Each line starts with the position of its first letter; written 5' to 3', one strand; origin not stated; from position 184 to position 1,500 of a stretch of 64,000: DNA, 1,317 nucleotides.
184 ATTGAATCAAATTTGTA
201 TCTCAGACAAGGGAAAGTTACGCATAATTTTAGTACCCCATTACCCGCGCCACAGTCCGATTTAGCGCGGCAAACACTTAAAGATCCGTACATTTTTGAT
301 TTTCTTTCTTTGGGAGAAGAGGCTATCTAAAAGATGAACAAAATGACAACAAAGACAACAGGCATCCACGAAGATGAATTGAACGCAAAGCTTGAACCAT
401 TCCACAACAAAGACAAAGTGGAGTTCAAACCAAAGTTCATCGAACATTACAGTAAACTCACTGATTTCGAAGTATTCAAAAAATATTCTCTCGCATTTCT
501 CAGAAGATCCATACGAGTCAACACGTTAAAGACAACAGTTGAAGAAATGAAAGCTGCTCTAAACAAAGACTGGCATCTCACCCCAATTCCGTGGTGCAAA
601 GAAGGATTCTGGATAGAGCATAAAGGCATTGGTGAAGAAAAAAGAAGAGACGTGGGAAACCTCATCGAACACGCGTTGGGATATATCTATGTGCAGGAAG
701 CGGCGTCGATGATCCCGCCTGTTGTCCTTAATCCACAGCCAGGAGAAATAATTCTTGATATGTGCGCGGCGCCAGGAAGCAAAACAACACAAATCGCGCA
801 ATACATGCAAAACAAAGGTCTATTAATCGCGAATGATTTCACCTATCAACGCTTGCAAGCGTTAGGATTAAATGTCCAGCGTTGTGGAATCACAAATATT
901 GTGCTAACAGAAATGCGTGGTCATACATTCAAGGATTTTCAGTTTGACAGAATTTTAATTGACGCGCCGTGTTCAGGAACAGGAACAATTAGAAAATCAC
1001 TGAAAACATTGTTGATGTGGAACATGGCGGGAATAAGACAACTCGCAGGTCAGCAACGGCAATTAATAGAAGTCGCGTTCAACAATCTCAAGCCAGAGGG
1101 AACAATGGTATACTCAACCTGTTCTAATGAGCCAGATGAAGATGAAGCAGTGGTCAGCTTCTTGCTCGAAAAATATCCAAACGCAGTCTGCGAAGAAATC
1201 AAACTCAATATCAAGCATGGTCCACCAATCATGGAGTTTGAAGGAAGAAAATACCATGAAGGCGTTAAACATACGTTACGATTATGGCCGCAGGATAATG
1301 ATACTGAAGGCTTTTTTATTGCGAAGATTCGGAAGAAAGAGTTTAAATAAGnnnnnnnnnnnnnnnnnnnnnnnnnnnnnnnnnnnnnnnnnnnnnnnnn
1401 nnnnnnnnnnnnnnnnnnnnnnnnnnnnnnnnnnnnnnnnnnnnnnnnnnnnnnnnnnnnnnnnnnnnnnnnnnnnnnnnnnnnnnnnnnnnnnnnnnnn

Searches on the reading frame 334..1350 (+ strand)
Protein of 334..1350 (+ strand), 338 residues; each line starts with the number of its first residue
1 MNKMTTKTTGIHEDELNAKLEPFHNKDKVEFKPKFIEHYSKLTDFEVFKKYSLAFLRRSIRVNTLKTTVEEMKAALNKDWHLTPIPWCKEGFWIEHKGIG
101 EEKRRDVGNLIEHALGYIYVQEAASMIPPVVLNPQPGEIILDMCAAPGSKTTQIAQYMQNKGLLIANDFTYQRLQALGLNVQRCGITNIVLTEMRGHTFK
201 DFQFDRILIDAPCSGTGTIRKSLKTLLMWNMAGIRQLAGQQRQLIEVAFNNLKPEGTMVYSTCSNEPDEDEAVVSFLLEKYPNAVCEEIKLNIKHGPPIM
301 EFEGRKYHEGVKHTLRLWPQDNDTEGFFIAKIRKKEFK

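Call 56: find_encoding_contigs(protein=window:334-1350:+, flank=10000, max_places=2)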
Protein window:334-1350:+ (338 aa): no gene with exactly this product is on record in the collection.

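Call 91: search_protein_families(library=pfam, proteins=[window:334-1350:+], max_evalue=0.001)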
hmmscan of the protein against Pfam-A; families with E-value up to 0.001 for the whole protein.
window:334-1350:+ (338 aa): 4 families
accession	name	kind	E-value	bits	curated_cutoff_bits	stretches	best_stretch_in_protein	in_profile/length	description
PF01189.24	Methyltr_RsmB-F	-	1.3e-53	182.1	27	1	130-332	2-198/199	16S rRNA methyltransferase RsmB/F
PF17125.10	Methyltr_RsmF_N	-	3.7e-16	59.8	34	1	34-123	4-86/86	N-terminal domain of 16S rRNA methyltransferase RsmF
PF13847.12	Methyltransf_31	-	2.2e-05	24.6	27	1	136-290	3-127/145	Methyltransferase domain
PF01728.25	FtsJ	-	0.00029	21.2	24.1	1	136-268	21-145/181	FtsJ-like methyltransferase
